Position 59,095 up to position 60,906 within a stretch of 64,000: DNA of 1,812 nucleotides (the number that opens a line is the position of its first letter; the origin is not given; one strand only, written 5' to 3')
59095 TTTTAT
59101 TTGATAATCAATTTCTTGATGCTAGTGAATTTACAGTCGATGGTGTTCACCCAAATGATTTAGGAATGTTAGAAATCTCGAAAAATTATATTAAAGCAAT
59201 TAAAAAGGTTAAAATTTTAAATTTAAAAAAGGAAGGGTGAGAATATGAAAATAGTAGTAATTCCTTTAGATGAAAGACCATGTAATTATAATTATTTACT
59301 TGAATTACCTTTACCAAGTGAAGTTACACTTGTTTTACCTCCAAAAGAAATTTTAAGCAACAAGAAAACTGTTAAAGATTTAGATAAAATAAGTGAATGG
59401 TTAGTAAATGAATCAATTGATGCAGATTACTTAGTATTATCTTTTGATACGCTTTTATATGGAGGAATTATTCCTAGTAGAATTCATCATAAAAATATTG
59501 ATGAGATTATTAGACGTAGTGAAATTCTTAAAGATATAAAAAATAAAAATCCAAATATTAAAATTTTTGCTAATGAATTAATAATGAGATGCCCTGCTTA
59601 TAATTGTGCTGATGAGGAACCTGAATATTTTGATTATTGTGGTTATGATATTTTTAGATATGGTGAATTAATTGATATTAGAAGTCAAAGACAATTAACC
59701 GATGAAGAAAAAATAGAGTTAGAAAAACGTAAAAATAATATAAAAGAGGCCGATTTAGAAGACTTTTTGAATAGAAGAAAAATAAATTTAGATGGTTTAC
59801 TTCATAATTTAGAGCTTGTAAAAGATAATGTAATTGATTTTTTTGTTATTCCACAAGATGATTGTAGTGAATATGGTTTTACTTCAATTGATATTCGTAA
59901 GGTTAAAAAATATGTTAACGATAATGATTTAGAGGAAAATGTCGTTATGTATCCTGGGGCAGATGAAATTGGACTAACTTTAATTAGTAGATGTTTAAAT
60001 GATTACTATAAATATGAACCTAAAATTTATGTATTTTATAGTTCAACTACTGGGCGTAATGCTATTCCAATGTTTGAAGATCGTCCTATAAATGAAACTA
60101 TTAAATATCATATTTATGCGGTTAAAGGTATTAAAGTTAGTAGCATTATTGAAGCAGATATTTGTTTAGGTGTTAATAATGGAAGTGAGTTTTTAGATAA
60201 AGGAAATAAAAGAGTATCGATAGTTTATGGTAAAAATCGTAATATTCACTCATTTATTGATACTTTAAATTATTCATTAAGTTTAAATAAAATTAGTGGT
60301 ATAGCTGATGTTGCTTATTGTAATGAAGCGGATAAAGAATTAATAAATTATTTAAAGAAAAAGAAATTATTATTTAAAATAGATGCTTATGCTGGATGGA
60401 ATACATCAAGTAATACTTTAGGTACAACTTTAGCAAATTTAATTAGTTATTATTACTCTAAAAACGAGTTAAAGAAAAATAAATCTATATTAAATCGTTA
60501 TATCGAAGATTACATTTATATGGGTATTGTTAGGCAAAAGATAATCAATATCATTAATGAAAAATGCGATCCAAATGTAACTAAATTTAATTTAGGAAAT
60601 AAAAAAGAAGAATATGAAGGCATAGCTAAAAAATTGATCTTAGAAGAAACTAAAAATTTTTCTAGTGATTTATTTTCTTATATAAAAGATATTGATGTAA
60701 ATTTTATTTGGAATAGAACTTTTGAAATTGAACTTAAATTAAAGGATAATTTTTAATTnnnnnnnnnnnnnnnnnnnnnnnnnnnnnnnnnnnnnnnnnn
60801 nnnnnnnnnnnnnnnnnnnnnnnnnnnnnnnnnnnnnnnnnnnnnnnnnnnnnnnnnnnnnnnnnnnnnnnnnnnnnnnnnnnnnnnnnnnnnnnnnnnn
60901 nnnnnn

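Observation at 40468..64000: Large surface-enzyme locus that looks built to dismantle a phosphodiester-linked amino-sugar polymer (teichoic-acid/phosphoglycan scavenging)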

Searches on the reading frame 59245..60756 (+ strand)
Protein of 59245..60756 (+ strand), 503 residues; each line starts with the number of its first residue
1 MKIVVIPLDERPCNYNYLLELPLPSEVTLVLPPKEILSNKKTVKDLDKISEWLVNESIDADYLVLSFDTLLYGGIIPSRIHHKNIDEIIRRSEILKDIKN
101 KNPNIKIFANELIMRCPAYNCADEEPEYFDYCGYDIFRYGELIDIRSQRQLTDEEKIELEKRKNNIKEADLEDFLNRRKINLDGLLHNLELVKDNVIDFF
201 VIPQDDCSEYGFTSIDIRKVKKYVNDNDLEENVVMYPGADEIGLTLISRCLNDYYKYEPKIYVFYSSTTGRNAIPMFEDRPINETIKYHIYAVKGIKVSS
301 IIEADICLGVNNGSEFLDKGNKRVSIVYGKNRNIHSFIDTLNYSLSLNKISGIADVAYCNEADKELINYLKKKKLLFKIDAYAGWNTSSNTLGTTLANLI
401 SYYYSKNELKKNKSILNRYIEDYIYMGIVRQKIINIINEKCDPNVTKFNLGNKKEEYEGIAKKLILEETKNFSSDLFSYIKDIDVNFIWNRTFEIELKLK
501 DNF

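Call 8: search_protein_families(library=pfam, proteins=[window:59245-60756:+], max_evalue=0.01)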
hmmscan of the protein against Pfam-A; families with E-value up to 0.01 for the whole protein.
window:59245-60756:+ (503 aa): 1 family
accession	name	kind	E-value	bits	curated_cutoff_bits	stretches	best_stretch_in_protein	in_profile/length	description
PF13552.11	DUF4127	-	1.1e-143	479.8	27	1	3-497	1-488/489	Protein of unknown function (DUF4127)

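Call 11: find_encoding_contigs(protein=window:59245-60756:+, flank=10000, max_places=6)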
Protein window:59245-60756:+ (503 aa): 16 contigs read that carry it; 5 places shown.
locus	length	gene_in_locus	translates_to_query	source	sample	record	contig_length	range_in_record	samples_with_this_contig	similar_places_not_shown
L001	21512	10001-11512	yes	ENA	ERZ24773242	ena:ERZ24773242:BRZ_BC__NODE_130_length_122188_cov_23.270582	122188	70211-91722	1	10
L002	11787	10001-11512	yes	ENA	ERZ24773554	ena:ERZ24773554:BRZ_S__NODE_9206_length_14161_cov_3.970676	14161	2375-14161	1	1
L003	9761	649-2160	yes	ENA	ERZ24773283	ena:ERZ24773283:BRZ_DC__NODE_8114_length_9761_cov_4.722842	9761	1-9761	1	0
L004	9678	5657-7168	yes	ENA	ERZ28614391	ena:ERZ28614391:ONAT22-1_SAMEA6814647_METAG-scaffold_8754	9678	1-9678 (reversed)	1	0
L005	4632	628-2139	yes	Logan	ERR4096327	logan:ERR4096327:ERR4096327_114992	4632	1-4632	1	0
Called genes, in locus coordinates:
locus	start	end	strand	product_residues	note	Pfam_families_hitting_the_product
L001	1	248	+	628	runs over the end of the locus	-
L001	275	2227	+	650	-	PF03009:GDPD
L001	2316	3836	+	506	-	-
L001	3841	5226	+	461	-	-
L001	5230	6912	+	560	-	PF01547:SBP_bac_1, PF13416:SBP_bac_8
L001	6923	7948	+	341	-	PF00528:BPD_transp_1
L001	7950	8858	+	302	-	PF00528:BPD_transp_1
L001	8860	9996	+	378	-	PF14607:GxDLY, PF14606:Lipase_GDSL_3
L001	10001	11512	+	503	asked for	PF13552:DUF4127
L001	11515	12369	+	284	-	PF00480:ROK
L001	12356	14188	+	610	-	PF00728:Glyco_hydro_20, PF18088:Glyco_H_20C_C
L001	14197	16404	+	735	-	PF13802:Gal_mutarotas_2 (weak), PF01055:Glyco_hydro_31_2nd, PF21365:Glyco_hydro_31_3rd, PF17137:DUF5110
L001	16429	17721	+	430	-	PF01408:GFO_IDH_MocA, PF22725:GFO_IDH_MocA_C3, PF02894:GFO_IDH_MocA_C (faint)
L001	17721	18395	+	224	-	PF04131:NanE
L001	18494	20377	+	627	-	PF00005:ABC_tran, PF17912:OB_MalK (faint)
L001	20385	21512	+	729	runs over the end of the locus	PF16875:Glyco_hydro_36N, PF02065:Melibiase, PF16874:Glyco_hydro_36C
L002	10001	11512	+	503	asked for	PF13552:DUF4127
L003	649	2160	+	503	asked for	PF13552:DUF4127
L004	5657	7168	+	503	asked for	PF13552:DUF4127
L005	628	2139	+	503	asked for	PF13552:DUF4127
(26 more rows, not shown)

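Call 15: search_protein_families(library=ncbifam, proteins=[window:59245-60756:+, L001:14197-16404:+, L001:16429-17721:+, L001:17721-18395:+], max_evalue=0.01)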
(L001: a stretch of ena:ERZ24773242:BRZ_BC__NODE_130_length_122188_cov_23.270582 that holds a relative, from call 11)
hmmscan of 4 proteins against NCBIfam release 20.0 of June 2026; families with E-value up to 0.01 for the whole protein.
window:59245-60756:+ (503 aa): 0 families

L001:14197-16404:+ (735 aa): 3 families
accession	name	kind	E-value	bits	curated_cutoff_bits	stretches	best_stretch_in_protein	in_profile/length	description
NF040948.1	alpha_gluc_MalA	equivalog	9.6e-123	410.6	800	1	87-646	34-611/627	alpha-glucosidase MalA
NF007940.0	PRK10658.1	equivalog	7.4e-65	219.8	606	1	41-668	81-695/771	alpha-xylosidase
NF007746.0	PRK10426.1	equivalog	3.7e-52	177.6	553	1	278-641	307-670/683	alpha-glucosidase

L001:16429-17721:+ (430 aa): 8 families
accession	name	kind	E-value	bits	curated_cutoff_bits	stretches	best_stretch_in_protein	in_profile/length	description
NF040723.1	UDP-GlcNAcDh_Arch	equivalog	4.4e-19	69.1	450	1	4-154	1-145/302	UDP-N-acetylglucosamine 3-dehydrogenase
TIGR04380.1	myo_inos_iolG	equivalog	3.9e-15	55.5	355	1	4-212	2-197/330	inositol 2-dehydrogenase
NF052679.1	InsChiInosDhIolG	equivalog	5.7e-09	35.4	540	1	4-156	3-154/343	bifunctional inositol 2-dehydrogenase/D-chiro-inositol 1-dehydrogenase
NF052479.1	LevoglcsnDh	equivalog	5.9e-08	31.8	650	1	32-154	39-158/386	levoglucosan dehydrogenase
NF058563.1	BT_2159_fam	equivalog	2e-07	30.3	650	1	4-171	1-158/350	disaccharide 3-dehydrogenase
NF007574.0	PRK10206.1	equivalog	4.5e-06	26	352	1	29-162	29-158/345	oxidoreductase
NF041392.1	XylDh_Gfo6_Halo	equivalog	5.4e-05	22.1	350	1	32-175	46-186/350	D-xylose 1-dehydrogenase Gfo6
NF008607.0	PRK11579.1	subfamily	0.00017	20.7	330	1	82-190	77-180/346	oxidoreductase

L001:17721-18395:+ (224 aa): 8 families
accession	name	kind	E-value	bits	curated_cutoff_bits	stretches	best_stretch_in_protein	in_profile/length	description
NF002231.0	PRK01130.1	subfamily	1.1e-80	270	189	1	2-223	10-228/230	putative N-acetylmannosamine-6-phosphate 2-epimerase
TIGR03128.2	RuMP_HxlA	equivalog_domain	0.00011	21.9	200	1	104-210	85-190/205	3-hexulose-6-phosphate synthase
NF010112.0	PRK13585.1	equivalog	0.00029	20.5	243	1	165-211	65-111/241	1-(5-phosphoribosyl)-5-[(5-phosphoribosylamino)methylideneamino]imidazole-4-carboxamide isomerase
TIGR00007.1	TIGR00007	equivalog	0.0007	19.3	228.95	1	164-223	61-119/231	1-(5-phosphoribosyl)-5-[(5-phosphoribosylamino)methylideneamino]imidazole-4-carboxamide isomerase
NF041755.1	RuMP_HxlAB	equivalog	0.003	16.6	500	1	108-210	94-195/391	bifunctional 3-hexulose-6-phosphate synthase/6-phospho-3-hexuloisomerase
TIGR01919.1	hisA-trpF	equivalog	0.0056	16.2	306.45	0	168-219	67-117/243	bifunctional 1-(5-phosphoribosyl)-5-((5-phosphoribosylamino)methylideneamino)imidazole-4-carboxamide isomerase/phosphoribosylanthranilate is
NF001377.0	PRK00278.2-4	equivalog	0.0096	15.1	260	0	163-216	196-250/259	indole-3-glycerol phosphate synthase TrpC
NF038364.1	AglZ_HisF2_fam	equivalog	0.0099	15.3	310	0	156-221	54-118/248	AglZ/HisF2 family acetamidino modification protein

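Call 18: search_solved_structures(query=window:59245-60756:+, max_evalue=1)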
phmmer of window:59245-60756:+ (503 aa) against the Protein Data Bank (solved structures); distinct sequences matched with E-value up to 1: 0.

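Call 51: find_homologous_proteins(query=window:59245-60756:+, max_evalue=1e-10)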
Query window:59245-60756:+ (503 aa): 1698 proteins with E <= 1e-10 among 8000 candidates; the best 120 are listed.
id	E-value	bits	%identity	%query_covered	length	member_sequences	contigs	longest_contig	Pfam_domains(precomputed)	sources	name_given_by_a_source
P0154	0.0e+0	1110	99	100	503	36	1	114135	PF13552.12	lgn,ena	-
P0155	2.9e-227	773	68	100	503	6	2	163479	PF13552.12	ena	-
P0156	2.8e-210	717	63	100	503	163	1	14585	PF13552.12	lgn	-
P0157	1.3e-195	669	62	99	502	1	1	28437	PF13552.12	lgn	-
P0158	5.1e-183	627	58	100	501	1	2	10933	PF13552.12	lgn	-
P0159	1.6e-175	602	56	100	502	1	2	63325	PF13552.12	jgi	-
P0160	2.8e-175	602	53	100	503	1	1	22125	PF13552.12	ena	-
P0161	3.5e-175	601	57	99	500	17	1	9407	PF13552.12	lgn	-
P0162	4.9e-175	601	53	100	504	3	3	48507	PF13552.12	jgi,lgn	jgi:hypothetical protein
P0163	1.9e-173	595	54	100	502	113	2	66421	PF13552.12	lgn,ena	-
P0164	2.0e-169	582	55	99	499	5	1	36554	PF13552.12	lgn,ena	-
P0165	1.1e-163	563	51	99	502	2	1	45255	PF13552.12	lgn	-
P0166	8.3e-161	554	52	99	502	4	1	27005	PF13552.12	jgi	jgi:hypothetical protein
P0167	9.7e-158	544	51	99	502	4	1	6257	PF13552.12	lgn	-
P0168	4.1e-155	535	52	99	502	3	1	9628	PF13552.12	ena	-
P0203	4.3e-129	449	43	99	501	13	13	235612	PF13552.12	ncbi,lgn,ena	-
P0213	4.5e-128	446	46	100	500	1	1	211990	PF13552.12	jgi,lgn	-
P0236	5.8e-124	432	42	99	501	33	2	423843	PF13552.12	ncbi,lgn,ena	-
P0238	1.2e-123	431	44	99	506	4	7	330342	PF13552.12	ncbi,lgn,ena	-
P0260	2.2e-120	420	40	99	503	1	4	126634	PF13552.12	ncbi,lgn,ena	-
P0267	1.2e-119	418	42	99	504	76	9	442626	PF13552.12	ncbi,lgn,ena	-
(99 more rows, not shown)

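Call 68: predict_structure(alignment_id=A5)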
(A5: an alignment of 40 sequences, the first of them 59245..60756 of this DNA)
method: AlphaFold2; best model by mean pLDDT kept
length: 503 residues; sequences in the alignment: 40
mean_pLDDT: 95.7   pTM: 0.94
mean pLDDT of the five models: 95.7, 95.6, 95.5, 94.9, 93.5
residues with pLDDT >= 90: 472; 70-90: 31; 50-70: 0; < 50: 0
segments of 3 or more residues with pLDDT < 50: none
pLDDT, mean of each block of 10 residues (from residue 1): 97 96 97 95 94 98 98 92 92 97 98 94 94 97 96 97 96 96 98 98 90 96 98 95 98 99 96 91 96 98 98 91 88 95 98 96 95 97 92 98 98 97 96 96 93 97 98 96 97 95 94
secondary structure, 60 per line:
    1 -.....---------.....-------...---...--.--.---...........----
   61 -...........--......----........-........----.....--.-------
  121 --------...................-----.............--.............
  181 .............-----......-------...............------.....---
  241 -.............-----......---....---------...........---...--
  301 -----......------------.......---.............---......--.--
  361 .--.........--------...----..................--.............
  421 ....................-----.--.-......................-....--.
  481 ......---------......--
elements in order: E2-6 H16-20 E28-30 H46-56 E62-66 H67-72 H75-80 H85-92 H94-101 E106-110 H129-147 H153-165 H168-193 E199-204 H212-226 E233-237 H242-254 E260-265 H269-272 H282-292 E296-298 E306-311 H324-330 H334-346 E350-355 H364-372 E381-383 H388-405 H408-440 H451-472 H474-477 E480-486 E496-501

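Call 71: fold_search(model_id=the predicted structure, library=pdb)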
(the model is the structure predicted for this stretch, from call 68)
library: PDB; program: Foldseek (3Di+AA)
matches with E <= 10: 1271; with E <= 0.001: 1
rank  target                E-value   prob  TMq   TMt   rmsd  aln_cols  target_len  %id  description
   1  1oad_A                7.1e-04  0.89  0.22  0.27  19.6       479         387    9  Glucose isomerase from Streptomyces rubiginosus in P21212 crystal form (released 2003-01-30)
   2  4hhl_A                1.1e-03  0.84  0.22  0.27  19.4       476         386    9  High resolution crystal structure of Glucose Isomerase from Streptomyces sp. SK (released 2013-03-27)
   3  5y4i                  1.8e-03  0.80  0.22  0.27  19.4       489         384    9  Crystal structure of glucose isomerase in complex with glycerol in one metal binding mode (released 2017-09-20)
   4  1mnz                  2.2e-03  0.66  0.20  0.24  20.0       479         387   11  Atomic structure of Glucose isomerase (released 2002-09-25)
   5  4ipl_B                2.3e-03  0.38  0.15  0.16  19.7       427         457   11  The crystal structure of 6-phospho-beta-glucosidase BglA-2 from Streptococcus pneumoniae (released 2013-04-24)
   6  4ipl_A                2.3e-03  0.35  0.14  0.14  19.4       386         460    9  The crystal structure of 6-phospho-beta-glucosidase BglA-2 from Streptococcus pneumoniae (released 2013-04-24)
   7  8awv                  2.4e-03  0.60  0.19  0.23  19.9       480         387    9  Millisecond cryo-trapping by the spitrobot crystal plunger, Xylose Isomerase with Glucose at 500ms (released 2023-05-24)
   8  4j4k                  2.6e-03  0.80  0.23  0.28  17.5       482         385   10  Crystal structure of glucose isomerase (released 2014-04-30)
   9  1xif                  3.0e-03  0.75  0.23  0.27  19.5       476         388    9  MODES OF BINDING SUBSTRATES AND THEIR ANALOGUES TO THE ENZYME D-XYLOSE ISOMERASE (released 1994-06-22)
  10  1xic                  3.2e-03  0.75  0.23  0.28  19.7       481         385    8  MODES OF BINDING SUBSTRATES AND THEIR ANALOGUES TO THE ENZYME D-XYLOSE ISOMERASE (released 1994-06-22)
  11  7dmm                  3.2e-03  0.75  0.23  0.27  19.4       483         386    9  Structure of a glucose isomerase crystal grown in an aqueous glycerol solution without any precipitants (released 2021-12-08)
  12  2glk                  3.4e-03  0.72  0.22  0.27  19.6       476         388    9  High-resolution study of D-Xylose isomerase, 0.94A resolution. (released 2006-05-16)
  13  6wgd_A                3.6e-03  0.38  0.14  0.16  16.7       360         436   12  Crystal structure of a 6-phospho-beta-glucosidase from Bacillus licheniformis (released 2020-11-25)
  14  6wgd_C                3.8e-03  0.30  0.15  0.15  14.5       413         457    9  Crystal structure of a 6-phospho-beta-glucosidase from Bacillus licheniformis (released 2020-11-25)
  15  1qt1_A                4.0e-03  0.72  0.22  0.27  19.4       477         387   10  CRYSTAL STRUCTURE OF XYLOSE ISOMERASE FROM STREPTOMYCES DIASTATICUS NO.7 M1033 AT 1.85 A RESOLUTION (released 2000-06-29)
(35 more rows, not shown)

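Call 78: search_solved_structures(query=L001:14197-16404:+, max_evalue=1e-20)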
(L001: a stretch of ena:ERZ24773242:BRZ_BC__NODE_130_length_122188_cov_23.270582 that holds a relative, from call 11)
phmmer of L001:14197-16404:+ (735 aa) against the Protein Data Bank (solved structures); distinct sequences matched with E-value up to 1e-20: 65 (the best 60 are shown).
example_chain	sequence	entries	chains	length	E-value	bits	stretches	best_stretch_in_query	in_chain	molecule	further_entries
9kz6_A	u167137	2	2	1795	5.2e-119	402.2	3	401-695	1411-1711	Maltase-glucoamylase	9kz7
3n04_A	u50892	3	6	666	5.9e-98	332.6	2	101-386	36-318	alpha-glucosidase | Glycosyl hydrolase, family 31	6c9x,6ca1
3m46_A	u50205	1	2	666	4.9e-97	329.5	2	101-386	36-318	Uncharacterized protein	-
3m6d_A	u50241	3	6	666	5e-97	329.5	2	101-386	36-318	Uncharacterized protein | alpha-glucosidase GH31 family | alpha-Glucosidase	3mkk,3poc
3nsx_A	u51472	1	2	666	6.1e-97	329.3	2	101-386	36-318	alpha-glucosidase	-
3nuk_A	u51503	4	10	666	1.7e-96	327.8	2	101-386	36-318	ALPHA-GLUCOSIDASE | Glycosyl hydrolase, family 31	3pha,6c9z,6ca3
8d43_A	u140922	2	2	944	8.8e-86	292.3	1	164-720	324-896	Neutral alpha-glucosidase AB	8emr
5f0e_A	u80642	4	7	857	2.8e-85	290.7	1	131-720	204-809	Neutral alpha-glucosidase AB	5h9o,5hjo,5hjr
5ief_A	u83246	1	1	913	8.6e-84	285.8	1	164-720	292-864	Neutral alpha-glucosidase AB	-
5ieg_A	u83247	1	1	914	8.7e-84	285.8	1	164-720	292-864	Neutral alpha-glucosidase AB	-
2g3m_A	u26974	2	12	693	9.1e-84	285.7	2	389-642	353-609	Alpha-glucosidase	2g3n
5ied_A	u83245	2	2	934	9.2e-84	285.7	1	164-720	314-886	Neutral alpha-glucosidase AB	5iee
7kry_A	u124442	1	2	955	9.8e-84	285.6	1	164-720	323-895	Neutral alpha-glucosidase AB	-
7jty_A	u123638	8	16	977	1e-83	285.5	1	164-720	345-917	Alpha glucosidase 2 alpha neutral subunit | Isoform 2 of Neutral alpha-glucosidase AB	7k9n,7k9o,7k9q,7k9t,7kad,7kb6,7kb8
7kbj_A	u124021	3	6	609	4.6e-83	283.4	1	201-720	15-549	Neutral alpha-glucosidase AB Trypsin-cleaved Fragment #3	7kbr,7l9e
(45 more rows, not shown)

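Call 88: find_encoding_contigs(protein=P0267, flank=10000, max_places=2)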
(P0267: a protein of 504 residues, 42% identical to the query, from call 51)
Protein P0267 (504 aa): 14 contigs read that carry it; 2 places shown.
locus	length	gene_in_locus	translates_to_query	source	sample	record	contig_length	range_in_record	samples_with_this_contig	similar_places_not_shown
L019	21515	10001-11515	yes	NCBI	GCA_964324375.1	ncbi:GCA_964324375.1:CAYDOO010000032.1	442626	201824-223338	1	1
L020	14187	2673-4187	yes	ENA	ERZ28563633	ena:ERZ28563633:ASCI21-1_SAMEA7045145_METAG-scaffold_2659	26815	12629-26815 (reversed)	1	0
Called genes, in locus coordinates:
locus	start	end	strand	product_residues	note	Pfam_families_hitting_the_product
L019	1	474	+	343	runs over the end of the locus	PF14607:GxDLY, PF14606:Lipase_GDSL_3, PF13472:Lipase_GDSL_2 (faint)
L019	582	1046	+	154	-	PF13673:Acetyltransf_10 (weak), PF00583:Acetyltransf_1, PF13508:Acetyltransf_7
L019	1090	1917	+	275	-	PF01418:HTH_6, PF01380:SIS, PF13580:SIS_2 (weak)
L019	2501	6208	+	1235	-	-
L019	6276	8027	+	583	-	-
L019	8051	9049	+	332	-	PF00528:BPD_transp_1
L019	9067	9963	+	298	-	PF00528:BPD_transp_1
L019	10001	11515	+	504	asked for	PF13552:DUF4127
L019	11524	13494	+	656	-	PF13802:Gal_mutarotas_2 (weak), PF01055:Glyco_hydro_31_2nd, PF21365:Glyco_hydro_31_3rd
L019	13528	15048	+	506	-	PF09992:NAGPA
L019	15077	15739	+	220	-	PF02368:Big_2 (faint), PF26182:Ig_NUP210_5th (faint)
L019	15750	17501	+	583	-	PF03009:GDPD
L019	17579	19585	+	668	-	-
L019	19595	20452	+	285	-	PF00480:ROK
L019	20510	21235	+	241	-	PF04131:NanE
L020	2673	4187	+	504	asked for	PF13552:DUF4127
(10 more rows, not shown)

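Call 89: find_encoding_contigs(protein=P0236, flank=10000, max_places=2)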
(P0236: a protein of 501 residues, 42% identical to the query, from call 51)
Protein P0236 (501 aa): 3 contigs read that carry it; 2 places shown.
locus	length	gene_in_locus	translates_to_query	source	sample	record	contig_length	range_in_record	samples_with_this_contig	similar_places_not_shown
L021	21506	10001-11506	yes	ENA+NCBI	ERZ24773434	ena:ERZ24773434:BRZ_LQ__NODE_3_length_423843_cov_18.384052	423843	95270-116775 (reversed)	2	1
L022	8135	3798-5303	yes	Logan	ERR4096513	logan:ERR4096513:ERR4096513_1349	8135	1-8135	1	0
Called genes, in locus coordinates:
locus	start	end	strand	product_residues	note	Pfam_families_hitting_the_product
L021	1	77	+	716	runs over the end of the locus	PF01966:HD, PF13328:HD_4, PF04607:RelA_SpoT, PF02824:TGS, PF19296:RelA_AH, PF28438:RelA_RIS, PF13291:ACT_4 (faint)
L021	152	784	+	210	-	PF23023:Anti-Pycsar_Apyc1 (weak), PF00753:Lactamase_B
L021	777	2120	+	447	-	PF04055:Radical_SAM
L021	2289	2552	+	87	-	PF00312:Ribosomal_S15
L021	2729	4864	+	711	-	PF01138:RNase_PH, PF03725:RNase_PH_C, PF03726:PNPase, PF01138:RNase_PH, PF00013:KH_1, PF00575:S1 (weak)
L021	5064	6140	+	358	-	PF03372:Exo_endo_phos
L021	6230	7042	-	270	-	PF20434:BD-FAE, PF01738:DLH (faint), PF00561:Abhydrolase_1 (faint), PF07859:Abhydrolase_3, PF00326:Peptidase_S9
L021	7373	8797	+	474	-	PF09992:NAGPA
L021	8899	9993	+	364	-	PF13472:Lipase_GDSL_2 (faint), PF14607:GxDLY, PF14606:Lipase_GDSL_3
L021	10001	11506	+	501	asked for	PF13552:DUF4127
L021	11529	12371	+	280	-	PF00480:ROK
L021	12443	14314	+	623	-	PF00728:Glyco_hydro_20, PF18088:Glyco_H_20C_C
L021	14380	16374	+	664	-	PF13802:Gal_mutarotas_2, PF01055:Glyco_hydro_31_2nd, PF21365:Glyco_hydro_31_3rd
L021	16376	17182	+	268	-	PF18082:NAT_N, PF18164:GNAT_C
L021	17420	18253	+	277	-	PF01418:HTH_6, PF13580:SIS_2 (faint), PF01380:SIS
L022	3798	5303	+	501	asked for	PF13552:DUF4127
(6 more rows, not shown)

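Call 90: find_encoding_contigs(protein=P0238, flank=10000, max_places=1)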
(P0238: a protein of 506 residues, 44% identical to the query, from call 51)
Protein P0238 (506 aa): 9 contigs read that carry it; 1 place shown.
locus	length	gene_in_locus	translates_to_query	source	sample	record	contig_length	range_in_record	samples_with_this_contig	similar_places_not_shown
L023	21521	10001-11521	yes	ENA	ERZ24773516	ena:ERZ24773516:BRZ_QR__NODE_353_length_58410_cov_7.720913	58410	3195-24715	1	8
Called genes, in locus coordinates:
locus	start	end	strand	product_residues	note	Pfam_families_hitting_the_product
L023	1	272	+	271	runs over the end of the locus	PF01418:HTH_6, PF01380:SIS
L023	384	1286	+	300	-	-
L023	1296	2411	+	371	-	PF00005:ABC_tran, PF13304:AAA_21 (faint), PF13401:AAA_22 (faint), PF17912:OB_MalK, PF08402:TOBE_2, PF03459:TOBE (weak)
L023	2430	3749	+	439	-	-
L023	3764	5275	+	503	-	-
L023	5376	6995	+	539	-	PF01547:SBP_bac_1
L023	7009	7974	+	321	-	PF00528:BPD_transp_1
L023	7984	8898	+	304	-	PF00528:BPD_transp_1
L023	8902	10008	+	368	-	PF14607:GxDLY, PF00657:Lipase_GDSL, PF13472:Lipase_GDSL_2 (weak), PF14606:Lipase_GDSL_3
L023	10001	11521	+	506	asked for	PF13552:DUF4127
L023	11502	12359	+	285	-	PF00480:ROK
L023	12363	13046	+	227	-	PF04131:NanE, PF00977:His_biosynth (faint), PF00478:IMPDH, PF02581:TMP-TENI (weak)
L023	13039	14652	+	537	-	PF00128:Alpha-amylase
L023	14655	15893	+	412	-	PF01408:GFO_IDH_MocA, PF02894:GFO_IDH_MocA_C, PF22685:Gal80p_C-like (weak), PF22725:GFO_IDH_MocA_C3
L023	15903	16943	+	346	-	PF17996:CE2_N (weak), PF00657:Lipase_GDSL (weak), PF13472:Lipase_GDSL_2 (weak)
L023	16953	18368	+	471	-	PF09992:NAGPA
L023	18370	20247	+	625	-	PF02638:GHL10, PF13199:Glyco_hydro_66 (weak), PF13200:DUF4015 (weak)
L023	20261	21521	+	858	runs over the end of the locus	PF00149:Metallophos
